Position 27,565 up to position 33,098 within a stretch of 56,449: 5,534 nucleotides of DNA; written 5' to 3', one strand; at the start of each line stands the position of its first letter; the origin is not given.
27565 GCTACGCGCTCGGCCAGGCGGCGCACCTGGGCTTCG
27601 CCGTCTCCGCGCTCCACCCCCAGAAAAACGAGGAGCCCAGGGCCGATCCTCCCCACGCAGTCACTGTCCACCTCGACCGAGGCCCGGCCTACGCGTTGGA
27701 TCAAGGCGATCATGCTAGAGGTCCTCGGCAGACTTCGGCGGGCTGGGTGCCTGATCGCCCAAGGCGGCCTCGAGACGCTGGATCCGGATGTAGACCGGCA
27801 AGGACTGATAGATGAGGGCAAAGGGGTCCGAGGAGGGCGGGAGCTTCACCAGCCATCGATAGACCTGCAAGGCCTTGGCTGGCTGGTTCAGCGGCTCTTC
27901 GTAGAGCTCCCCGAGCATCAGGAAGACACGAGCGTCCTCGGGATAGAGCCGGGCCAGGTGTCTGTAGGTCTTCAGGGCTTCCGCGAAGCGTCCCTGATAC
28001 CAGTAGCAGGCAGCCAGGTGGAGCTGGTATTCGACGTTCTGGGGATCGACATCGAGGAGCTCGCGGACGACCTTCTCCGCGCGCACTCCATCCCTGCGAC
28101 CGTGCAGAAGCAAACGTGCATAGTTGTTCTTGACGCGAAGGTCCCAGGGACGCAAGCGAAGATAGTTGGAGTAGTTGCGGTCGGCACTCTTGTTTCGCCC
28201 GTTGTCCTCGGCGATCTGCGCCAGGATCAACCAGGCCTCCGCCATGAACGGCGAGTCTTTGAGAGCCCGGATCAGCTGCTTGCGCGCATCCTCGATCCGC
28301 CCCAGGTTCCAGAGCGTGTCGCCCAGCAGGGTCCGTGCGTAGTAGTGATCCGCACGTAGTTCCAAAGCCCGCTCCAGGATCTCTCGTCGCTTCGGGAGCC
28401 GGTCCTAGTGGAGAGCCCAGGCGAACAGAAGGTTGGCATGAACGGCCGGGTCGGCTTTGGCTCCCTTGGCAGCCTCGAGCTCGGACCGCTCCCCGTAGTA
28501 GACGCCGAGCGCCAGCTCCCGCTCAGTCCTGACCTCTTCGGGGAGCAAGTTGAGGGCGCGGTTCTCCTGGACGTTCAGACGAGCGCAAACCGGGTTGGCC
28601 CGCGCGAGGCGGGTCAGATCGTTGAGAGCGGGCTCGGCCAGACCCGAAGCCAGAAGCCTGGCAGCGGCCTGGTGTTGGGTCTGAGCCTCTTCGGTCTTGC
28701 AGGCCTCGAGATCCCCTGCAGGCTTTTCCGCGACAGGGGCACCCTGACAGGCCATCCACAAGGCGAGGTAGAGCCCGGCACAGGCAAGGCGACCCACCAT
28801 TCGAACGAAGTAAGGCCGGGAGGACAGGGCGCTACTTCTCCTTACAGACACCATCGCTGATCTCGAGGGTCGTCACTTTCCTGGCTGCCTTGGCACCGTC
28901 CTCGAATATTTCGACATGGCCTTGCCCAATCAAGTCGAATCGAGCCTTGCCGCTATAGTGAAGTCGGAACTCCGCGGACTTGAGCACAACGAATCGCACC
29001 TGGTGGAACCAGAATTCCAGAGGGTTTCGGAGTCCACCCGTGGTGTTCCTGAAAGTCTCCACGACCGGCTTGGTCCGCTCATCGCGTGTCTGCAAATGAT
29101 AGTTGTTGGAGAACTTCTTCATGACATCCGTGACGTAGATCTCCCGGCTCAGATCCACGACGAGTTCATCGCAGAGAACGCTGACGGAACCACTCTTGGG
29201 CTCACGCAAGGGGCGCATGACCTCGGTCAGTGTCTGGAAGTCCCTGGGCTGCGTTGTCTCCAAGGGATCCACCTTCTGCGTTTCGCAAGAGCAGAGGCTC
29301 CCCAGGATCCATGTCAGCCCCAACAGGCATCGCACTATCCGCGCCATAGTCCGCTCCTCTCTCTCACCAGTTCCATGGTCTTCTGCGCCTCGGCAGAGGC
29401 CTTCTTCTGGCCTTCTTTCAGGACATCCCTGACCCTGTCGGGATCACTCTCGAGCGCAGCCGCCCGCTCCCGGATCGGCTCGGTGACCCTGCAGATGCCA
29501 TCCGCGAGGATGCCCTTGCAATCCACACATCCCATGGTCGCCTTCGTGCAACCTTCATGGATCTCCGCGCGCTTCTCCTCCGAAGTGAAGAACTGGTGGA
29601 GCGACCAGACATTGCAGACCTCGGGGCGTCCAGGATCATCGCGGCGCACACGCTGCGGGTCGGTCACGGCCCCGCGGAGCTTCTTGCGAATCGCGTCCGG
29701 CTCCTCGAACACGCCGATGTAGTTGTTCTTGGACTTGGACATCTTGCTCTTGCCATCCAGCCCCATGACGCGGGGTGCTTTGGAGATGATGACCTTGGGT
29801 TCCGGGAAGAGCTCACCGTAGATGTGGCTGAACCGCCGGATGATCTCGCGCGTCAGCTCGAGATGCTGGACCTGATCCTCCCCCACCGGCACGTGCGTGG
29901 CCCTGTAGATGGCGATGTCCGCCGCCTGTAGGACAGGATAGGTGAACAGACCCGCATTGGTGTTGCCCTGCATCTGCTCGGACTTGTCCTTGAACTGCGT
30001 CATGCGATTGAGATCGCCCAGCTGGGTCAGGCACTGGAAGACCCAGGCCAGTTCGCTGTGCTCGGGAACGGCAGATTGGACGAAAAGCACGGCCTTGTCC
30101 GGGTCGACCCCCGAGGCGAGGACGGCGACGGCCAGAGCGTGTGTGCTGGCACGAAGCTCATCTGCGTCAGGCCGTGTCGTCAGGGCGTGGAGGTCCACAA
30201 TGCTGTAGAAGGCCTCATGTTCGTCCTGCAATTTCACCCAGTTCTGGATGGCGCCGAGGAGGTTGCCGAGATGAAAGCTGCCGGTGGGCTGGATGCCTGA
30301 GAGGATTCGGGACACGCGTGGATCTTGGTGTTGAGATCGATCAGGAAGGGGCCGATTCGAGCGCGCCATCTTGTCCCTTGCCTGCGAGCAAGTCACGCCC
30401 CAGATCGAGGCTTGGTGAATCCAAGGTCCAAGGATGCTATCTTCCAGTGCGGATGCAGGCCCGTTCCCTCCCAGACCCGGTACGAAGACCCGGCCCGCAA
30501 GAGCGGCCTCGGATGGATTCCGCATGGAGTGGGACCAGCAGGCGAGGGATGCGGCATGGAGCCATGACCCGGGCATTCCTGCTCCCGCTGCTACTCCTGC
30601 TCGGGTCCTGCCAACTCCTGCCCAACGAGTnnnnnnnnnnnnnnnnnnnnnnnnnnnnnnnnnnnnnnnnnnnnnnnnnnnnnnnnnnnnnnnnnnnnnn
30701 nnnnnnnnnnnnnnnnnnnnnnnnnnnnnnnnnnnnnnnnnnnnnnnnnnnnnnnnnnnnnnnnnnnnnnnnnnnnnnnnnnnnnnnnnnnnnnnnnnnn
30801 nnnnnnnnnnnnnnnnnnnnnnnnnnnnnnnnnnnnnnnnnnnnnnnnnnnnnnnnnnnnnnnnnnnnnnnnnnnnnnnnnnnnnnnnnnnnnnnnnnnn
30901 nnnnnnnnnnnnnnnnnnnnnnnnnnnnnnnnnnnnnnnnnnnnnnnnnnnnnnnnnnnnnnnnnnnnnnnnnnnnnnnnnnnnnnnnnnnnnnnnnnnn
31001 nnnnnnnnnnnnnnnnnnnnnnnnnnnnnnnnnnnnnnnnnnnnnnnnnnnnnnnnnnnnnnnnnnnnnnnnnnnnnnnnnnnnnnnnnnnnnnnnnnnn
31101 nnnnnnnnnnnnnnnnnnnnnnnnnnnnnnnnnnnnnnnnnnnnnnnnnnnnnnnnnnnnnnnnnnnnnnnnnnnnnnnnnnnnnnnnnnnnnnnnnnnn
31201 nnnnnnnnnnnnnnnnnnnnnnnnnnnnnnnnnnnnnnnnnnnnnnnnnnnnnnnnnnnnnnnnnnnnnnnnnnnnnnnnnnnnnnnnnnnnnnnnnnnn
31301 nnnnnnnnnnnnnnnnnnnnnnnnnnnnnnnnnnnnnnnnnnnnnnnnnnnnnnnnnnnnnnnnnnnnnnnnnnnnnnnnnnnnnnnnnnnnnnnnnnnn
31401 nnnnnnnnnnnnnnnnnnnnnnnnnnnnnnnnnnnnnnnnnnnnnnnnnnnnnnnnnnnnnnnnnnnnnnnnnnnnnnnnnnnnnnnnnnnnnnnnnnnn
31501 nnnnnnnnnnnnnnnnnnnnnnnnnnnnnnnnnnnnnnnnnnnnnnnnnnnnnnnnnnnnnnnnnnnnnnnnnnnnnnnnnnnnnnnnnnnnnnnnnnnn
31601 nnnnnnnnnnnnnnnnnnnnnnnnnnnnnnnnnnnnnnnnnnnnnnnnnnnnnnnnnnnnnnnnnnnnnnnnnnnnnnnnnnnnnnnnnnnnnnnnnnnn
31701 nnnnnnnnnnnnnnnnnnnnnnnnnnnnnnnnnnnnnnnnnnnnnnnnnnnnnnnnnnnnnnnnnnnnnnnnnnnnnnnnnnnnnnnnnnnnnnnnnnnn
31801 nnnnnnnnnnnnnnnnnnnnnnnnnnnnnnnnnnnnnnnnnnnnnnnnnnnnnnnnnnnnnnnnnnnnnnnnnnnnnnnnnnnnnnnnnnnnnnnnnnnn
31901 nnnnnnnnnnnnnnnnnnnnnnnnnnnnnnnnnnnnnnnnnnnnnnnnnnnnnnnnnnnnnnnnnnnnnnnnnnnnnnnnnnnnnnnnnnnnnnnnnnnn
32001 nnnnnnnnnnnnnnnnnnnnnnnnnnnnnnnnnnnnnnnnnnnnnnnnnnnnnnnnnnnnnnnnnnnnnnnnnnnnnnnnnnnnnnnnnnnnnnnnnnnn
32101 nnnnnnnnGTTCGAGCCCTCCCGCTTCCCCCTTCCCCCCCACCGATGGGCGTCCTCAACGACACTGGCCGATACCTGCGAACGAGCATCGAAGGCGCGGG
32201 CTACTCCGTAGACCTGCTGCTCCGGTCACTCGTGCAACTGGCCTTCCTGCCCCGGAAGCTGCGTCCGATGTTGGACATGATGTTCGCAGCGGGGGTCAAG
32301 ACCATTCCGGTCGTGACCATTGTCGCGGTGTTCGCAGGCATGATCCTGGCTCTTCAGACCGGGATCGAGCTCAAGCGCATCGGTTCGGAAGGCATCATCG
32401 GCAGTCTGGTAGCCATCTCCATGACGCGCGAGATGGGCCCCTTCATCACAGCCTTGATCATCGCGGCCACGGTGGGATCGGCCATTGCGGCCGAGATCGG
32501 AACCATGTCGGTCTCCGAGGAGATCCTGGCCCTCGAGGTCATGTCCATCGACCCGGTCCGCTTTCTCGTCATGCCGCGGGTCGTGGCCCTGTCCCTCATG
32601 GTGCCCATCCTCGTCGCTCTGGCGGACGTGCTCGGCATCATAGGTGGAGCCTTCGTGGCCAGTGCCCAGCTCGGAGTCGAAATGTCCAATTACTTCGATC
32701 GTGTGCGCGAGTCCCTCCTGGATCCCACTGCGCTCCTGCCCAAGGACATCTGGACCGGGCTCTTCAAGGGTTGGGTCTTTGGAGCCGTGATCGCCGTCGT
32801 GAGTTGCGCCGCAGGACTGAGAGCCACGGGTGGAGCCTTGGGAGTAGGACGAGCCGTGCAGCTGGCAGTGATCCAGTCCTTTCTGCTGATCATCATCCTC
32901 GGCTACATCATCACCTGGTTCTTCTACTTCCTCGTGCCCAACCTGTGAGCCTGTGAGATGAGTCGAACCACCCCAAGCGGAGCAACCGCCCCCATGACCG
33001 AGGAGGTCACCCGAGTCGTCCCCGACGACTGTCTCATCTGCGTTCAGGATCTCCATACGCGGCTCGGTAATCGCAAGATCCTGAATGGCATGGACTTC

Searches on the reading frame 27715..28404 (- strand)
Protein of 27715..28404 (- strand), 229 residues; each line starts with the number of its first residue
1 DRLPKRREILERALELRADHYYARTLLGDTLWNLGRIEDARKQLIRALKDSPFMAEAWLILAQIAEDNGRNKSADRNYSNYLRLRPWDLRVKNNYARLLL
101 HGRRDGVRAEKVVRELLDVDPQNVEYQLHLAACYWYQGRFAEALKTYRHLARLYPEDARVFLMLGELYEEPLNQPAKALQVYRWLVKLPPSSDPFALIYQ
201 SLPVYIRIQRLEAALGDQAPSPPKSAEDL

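Call 35: search_protein_families(library=pfam, max_evalue=0.00001, proteins=[window:27715-28404:-])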
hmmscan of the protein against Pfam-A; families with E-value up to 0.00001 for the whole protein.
window:27715-28404:- (229 aa): 13 families
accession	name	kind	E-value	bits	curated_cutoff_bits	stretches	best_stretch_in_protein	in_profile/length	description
PF13432.12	TPR_16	-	9.3e-22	77.6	32.7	3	26-74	2-50/65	Tetratricopeptide repeat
PF13428.12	TPR_14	-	2.4e-20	71.4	23.5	1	125-167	2-44/44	Tetratricopeptide repeat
PF14559.12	TPR_19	-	3.4e-19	69.4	25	2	104-164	5-65/68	Tetratricopeptide repeat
PF13181.12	TPR_8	-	2.4e-15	55.7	25.7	0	125-156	2-33/34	Tetratricopeptide repeat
PF23914.1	TPR_CcmH_CycH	-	5e-13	49.6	42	1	47-158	42-155/158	Cytochrome c-type biogenesis protein H TPR domain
PF13174.12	TPR_6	-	1.7e-11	44.4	26.3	0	127-156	3-32/33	Tetratricopeptide repeat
PF07719.23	TPR_2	-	1.9e-11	43.6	27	0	125-157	2-34/34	Tetratricopeptide repeat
PF13414.12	TPR_11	-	3.1e-11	43.2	26.8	0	136-169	6-39/42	TPR repeat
PF13431.12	TPR_17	-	2.7e-10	40.1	24.4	0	147-180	2-34/34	Tetratricopeptide repeat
PF13424.12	TPR_12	-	7.2e-09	36.2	30.1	0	128-185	7-71/77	Tetratricopeptide repeat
PF12895.13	ANAPC3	-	1.1e-06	29.3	27.2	0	109-182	8-79/82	Anaphase-promoting complex, cyclosome, subunit 3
PF13429.12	TPR_15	-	4e-06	26.9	26.2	0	31-169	120-259/280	Tetratricopeptide repeat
PF00515.34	TPR_1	-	7.3e-06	26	27.8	0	128-155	5-32/34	Tetratricopeptide repeat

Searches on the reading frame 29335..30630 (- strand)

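Call 35: search_protein_families(library=pfam, max_evalue=0.00001, proteins=[window:29335-30630:-])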
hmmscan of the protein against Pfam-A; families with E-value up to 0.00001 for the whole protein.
window:29335-30630:- (431 aa): 1 family
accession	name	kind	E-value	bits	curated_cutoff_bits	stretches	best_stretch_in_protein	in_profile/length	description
PF00579.31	tRNA-synt_1b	-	3.1e-76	256.9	21.1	1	106-376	5-284/292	tRNA synthetases class I (W and Y)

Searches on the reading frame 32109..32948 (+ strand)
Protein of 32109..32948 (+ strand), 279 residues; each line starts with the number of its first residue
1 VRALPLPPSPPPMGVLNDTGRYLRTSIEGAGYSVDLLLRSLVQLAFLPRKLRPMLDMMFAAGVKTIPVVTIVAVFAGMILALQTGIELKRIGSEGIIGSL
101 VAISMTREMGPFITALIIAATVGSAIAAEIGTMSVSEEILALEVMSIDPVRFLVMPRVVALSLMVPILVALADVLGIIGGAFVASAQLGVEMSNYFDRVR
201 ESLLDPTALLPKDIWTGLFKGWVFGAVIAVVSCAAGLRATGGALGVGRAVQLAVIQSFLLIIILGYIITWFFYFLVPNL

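Call 36: search_protein_families(library=pfam, max_evalue=0.00001, proteins=[window:32109-32948:+])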
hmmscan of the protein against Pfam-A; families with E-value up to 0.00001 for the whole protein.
window:32109-32948:+ (279 aa): 1 family
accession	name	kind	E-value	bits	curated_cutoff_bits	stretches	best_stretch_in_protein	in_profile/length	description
PF02405.21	MlaE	-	1.1e-68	231.4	22.5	1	56-270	3-211/212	Permease MlaE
